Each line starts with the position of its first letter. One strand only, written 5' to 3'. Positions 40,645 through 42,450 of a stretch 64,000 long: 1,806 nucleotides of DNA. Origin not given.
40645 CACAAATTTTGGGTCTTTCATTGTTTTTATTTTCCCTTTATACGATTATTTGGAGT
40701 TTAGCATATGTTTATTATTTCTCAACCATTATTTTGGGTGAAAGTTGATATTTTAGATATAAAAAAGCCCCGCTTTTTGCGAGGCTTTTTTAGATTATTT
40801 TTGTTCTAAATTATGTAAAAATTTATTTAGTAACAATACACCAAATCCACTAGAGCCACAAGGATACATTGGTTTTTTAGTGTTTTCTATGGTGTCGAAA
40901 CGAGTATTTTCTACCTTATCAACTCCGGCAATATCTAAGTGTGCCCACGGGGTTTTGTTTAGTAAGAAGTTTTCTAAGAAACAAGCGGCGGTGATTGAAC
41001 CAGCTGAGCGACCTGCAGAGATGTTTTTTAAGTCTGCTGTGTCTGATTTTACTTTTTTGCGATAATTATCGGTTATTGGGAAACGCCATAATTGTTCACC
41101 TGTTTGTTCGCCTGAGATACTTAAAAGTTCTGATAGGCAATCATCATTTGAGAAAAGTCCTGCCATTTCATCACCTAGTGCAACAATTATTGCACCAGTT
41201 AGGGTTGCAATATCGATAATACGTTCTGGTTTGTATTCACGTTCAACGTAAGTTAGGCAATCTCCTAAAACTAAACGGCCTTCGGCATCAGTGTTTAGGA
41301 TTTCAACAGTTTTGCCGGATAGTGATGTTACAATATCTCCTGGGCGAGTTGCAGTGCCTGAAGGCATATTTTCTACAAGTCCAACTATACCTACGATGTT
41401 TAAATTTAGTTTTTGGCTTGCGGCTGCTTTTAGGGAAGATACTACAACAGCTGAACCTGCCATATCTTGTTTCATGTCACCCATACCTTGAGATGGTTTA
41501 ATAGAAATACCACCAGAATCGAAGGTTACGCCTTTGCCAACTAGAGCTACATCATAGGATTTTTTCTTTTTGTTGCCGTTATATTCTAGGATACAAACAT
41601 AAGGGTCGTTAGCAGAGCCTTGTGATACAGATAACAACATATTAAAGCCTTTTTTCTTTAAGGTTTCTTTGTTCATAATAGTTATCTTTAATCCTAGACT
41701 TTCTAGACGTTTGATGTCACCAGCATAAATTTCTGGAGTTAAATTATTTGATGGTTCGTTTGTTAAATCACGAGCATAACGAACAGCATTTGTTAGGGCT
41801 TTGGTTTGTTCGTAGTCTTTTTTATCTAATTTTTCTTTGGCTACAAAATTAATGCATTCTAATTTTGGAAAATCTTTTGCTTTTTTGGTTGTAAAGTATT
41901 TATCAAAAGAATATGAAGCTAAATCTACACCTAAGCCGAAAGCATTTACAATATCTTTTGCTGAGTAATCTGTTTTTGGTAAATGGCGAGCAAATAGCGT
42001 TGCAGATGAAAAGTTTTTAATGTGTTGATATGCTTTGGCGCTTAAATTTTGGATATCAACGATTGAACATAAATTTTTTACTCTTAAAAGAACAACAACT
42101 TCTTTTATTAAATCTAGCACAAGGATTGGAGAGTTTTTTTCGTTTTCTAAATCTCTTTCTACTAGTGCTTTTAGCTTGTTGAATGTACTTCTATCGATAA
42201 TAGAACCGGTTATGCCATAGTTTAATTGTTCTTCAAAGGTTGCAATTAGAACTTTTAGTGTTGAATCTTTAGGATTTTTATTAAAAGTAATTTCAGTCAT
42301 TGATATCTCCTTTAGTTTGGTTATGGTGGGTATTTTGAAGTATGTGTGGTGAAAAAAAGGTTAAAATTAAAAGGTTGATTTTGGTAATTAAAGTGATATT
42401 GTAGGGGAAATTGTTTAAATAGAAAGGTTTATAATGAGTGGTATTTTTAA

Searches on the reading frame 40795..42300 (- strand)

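Call 64: search_protein_families(library=pfam, proteins=[window:40795-42300:-], max_evalue=0.00001)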
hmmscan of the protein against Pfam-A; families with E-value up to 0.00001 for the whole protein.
window:40795-42300:- (501 aa): 1 family
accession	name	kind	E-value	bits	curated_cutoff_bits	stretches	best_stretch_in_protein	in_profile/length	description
PF00883.26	Peptidase_M17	-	1.5e-117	392.7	25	1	175-490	2-308/310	Cytosol aminopeptidase family, catalytic domain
